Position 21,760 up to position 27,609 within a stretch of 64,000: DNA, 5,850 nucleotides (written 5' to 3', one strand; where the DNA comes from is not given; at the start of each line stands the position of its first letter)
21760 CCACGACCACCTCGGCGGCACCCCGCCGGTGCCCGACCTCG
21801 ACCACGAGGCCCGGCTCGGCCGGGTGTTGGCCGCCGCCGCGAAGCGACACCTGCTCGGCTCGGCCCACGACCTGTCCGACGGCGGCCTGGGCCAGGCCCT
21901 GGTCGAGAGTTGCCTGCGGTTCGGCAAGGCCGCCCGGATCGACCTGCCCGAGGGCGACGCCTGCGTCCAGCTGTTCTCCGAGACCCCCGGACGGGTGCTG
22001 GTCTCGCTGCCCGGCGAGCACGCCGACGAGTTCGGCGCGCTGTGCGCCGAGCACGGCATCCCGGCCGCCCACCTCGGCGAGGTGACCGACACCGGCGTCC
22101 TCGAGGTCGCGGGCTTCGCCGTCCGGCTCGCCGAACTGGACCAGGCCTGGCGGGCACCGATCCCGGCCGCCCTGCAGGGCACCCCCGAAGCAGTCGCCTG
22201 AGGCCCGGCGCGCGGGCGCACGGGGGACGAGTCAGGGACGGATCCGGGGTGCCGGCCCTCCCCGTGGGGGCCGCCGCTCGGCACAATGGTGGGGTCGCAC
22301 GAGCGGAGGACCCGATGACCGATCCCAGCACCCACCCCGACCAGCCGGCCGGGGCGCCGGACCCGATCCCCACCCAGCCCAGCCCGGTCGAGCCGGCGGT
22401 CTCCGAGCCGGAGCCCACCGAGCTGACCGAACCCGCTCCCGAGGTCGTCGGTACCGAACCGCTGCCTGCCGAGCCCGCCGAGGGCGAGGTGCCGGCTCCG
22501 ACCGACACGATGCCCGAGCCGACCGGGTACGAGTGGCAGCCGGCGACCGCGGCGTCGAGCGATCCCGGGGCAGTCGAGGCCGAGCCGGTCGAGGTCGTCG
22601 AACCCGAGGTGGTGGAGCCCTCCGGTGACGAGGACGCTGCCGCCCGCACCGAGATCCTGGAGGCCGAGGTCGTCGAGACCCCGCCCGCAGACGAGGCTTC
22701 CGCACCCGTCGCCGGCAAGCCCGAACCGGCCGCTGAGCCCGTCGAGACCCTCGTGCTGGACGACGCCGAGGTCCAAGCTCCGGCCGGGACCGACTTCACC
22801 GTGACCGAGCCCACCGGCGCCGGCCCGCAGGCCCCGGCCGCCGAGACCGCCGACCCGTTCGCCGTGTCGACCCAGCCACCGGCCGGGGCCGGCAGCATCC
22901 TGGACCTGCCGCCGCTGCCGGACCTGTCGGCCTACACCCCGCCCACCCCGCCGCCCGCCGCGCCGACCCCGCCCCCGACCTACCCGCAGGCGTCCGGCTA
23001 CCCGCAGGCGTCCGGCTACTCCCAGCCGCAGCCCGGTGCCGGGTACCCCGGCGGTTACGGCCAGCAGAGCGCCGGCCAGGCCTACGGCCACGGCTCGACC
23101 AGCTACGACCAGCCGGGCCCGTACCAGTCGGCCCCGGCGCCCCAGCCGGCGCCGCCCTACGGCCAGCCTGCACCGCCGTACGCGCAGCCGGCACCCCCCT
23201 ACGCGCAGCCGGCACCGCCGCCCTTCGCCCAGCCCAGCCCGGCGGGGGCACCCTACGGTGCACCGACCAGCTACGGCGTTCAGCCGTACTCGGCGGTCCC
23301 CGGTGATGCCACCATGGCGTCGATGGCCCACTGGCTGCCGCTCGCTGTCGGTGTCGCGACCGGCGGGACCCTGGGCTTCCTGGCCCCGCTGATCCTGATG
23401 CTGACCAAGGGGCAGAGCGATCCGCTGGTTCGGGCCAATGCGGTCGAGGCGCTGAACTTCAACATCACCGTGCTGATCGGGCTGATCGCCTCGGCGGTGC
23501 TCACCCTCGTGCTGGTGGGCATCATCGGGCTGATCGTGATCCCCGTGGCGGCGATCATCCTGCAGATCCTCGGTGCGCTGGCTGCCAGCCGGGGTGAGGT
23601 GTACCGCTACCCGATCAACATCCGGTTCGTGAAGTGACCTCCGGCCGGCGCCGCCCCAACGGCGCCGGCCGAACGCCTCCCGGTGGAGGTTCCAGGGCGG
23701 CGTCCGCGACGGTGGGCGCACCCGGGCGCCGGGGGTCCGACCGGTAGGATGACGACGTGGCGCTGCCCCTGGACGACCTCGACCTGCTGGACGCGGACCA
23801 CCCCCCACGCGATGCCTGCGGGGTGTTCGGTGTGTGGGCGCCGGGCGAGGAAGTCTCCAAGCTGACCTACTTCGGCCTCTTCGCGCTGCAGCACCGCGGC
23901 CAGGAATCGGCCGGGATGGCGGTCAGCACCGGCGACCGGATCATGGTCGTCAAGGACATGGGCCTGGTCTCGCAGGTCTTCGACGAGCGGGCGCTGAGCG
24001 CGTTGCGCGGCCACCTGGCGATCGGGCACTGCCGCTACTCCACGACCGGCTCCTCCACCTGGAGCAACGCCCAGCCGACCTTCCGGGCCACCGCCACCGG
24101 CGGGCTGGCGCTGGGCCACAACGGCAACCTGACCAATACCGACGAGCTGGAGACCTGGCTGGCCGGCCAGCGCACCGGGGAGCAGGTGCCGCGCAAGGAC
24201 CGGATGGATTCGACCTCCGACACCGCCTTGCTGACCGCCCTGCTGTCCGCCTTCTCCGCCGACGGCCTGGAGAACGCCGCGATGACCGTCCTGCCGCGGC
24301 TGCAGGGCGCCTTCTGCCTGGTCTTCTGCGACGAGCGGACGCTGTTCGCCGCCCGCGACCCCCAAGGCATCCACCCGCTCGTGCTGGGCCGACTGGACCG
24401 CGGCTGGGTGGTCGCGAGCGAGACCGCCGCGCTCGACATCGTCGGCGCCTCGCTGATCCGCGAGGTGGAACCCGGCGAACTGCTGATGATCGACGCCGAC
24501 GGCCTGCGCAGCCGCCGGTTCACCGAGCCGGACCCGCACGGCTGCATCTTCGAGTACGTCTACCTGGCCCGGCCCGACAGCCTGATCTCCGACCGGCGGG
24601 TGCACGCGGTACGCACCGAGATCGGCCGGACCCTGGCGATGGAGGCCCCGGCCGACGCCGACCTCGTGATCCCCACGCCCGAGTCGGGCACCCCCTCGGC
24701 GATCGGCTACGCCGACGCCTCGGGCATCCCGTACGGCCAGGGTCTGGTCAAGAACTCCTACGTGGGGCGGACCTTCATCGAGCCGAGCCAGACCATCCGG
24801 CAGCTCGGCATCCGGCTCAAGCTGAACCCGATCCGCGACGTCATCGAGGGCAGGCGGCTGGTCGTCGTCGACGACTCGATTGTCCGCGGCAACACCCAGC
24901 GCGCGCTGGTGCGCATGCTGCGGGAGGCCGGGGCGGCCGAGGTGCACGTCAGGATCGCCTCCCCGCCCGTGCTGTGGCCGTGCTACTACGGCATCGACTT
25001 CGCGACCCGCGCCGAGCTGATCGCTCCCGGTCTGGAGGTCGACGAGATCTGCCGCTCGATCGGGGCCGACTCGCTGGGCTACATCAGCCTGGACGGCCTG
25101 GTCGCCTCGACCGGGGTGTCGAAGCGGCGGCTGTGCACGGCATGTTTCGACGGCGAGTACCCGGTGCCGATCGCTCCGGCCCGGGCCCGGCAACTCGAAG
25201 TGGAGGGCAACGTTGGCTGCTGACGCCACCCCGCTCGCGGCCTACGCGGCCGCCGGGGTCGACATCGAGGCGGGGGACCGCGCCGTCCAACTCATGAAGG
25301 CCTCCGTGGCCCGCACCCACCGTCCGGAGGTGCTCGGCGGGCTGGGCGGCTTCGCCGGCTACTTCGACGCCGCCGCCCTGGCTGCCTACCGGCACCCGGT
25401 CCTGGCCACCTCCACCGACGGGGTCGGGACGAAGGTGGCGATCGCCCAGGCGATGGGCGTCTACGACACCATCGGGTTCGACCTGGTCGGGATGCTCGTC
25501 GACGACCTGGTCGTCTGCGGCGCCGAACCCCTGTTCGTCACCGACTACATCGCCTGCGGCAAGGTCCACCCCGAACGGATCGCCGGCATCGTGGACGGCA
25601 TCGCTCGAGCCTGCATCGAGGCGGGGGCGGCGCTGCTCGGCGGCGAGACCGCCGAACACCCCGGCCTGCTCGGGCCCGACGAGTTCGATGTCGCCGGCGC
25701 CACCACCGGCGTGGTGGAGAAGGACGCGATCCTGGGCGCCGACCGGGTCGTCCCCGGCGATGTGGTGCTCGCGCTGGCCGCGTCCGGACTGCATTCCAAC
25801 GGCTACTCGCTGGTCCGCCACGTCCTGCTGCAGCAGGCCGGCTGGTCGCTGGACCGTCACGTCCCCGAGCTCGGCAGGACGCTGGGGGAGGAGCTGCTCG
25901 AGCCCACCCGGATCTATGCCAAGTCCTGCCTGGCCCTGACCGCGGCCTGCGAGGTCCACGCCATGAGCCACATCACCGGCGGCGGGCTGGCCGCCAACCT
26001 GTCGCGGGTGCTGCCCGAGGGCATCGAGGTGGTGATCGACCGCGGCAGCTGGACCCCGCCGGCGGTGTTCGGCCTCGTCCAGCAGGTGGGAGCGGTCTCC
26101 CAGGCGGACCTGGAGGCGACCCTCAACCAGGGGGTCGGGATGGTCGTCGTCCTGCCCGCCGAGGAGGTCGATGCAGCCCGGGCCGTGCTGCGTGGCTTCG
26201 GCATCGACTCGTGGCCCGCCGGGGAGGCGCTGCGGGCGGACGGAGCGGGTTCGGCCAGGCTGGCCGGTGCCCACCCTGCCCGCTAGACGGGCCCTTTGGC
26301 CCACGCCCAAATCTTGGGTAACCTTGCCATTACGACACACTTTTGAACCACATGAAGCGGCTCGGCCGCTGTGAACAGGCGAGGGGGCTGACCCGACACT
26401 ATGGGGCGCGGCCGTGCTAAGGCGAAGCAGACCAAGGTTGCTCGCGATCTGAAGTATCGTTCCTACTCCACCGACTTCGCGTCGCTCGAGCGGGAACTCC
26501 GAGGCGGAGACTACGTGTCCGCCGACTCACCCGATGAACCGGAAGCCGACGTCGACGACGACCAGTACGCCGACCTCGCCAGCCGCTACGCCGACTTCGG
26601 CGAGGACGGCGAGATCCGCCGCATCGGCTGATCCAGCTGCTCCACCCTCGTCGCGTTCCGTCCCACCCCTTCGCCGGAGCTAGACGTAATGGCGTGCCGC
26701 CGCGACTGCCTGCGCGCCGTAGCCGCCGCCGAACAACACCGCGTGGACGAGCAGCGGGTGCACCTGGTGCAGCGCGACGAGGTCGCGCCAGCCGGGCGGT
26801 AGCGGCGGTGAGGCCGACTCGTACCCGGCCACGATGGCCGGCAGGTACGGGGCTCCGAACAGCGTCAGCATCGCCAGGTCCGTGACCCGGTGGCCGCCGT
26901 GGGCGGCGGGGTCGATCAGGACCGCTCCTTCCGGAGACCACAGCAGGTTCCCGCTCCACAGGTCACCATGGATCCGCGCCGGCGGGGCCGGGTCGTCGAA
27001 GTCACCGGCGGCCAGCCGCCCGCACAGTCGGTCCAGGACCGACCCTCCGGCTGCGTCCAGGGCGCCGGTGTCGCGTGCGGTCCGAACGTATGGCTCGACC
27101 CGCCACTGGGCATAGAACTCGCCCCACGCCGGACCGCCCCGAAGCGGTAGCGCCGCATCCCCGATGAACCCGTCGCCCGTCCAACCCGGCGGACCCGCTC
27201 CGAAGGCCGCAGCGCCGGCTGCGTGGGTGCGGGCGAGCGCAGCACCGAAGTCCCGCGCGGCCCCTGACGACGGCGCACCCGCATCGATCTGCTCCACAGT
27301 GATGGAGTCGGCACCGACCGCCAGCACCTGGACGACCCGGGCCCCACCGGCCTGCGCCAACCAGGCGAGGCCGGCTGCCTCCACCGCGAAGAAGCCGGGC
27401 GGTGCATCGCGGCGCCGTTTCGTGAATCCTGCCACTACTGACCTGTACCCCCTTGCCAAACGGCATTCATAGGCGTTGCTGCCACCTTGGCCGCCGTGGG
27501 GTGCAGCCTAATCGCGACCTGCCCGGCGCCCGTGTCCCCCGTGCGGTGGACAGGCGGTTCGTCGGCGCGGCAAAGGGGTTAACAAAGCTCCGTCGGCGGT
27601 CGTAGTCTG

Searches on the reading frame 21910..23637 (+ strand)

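Call 8: search_protein_families(library=pfam, proteins=[window:21910-23637:+], max_evalue=0.001)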
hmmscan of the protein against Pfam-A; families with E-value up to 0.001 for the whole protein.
window:21910-23637:+ (575 aa): 1 family
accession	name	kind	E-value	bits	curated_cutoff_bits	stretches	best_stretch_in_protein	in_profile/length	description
PF09685.15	DUF4870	-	9.9e-26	90.3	25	1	467-574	2-107/107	Domain of unknown function (DUF4870)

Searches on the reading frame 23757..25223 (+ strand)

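Call 7: search_protein_families(library=pfam, proteins=[window:23757-25223:+], max_evalue=0.001)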
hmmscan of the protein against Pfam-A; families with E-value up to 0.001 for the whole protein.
window:23757-25223:+ (488 aa): 5 families
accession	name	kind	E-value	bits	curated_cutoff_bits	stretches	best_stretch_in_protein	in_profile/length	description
PF13522.11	GATase_6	-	1.3e-15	58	27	1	83-222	8-130/130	Glutamine amidotransferase domain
PF13537.11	GATase_7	-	7e-15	55.6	25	1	101-226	9-121/123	Glutamine amidotransferase domain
PF00310.26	GATase_2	-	9.1e-07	28.4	19.9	1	71-180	189-301/420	Glutamine amidotransferases class-II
PF13230.11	GATase_4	-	0.0002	20.8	23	1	83-199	69-185/272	Glutamine amidotransferases class-II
PF00156.33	Pribosyltran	-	0.00024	20.9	26.3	1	302-398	31-120/158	Phosphoribosyl transferase domain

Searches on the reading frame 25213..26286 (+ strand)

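Call 7: search_protein_families(library=pfam, proteins=[window:25213-26286:+], max_evalue=0.001)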
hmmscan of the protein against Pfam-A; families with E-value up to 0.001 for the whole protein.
window:25213-26286:+ (357 aa): 2 families
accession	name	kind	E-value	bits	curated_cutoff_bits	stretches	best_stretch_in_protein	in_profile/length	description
PF02769.27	AIRS_C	-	3.3e-29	102.5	23.1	1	181-341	2-147/156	AIR synthase related protein, C-terminal domain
PF00586.29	AIRS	-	3.4e-22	79.4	24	1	52-168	3-112/112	AIR synthase related protein, N-terminal domain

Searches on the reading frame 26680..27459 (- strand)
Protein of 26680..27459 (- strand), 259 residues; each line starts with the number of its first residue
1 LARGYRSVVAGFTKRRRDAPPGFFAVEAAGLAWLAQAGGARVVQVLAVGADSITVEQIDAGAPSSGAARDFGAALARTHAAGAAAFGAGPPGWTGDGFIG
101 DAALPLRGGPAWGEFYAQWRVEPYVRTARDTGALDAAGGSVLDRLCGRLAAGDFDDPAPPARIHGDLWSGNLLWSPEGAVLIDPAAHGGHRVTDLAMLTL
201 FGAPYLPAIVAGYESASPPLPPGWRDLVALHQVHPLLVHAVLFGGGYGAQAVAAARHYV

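Call 7: search_protein_families(library=pfam, proteins=[window:26680-27459:-], max_evalue=0.001)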
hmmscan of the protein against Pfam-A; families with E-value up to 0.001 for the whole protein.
window:26680-27459:- (259 aa): 2 families
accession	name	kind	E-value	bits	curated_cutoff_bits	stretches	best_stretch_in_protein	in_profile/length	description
PF03881.20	Fructosamin_kin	-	2.2e-32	112.9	22.4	1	12-253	44-280/288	Fructosamine kinase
PF01636.29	APH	-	6.5e-09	36.3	23.2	1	29-218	42-230/239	Phosphotransferase enzyme family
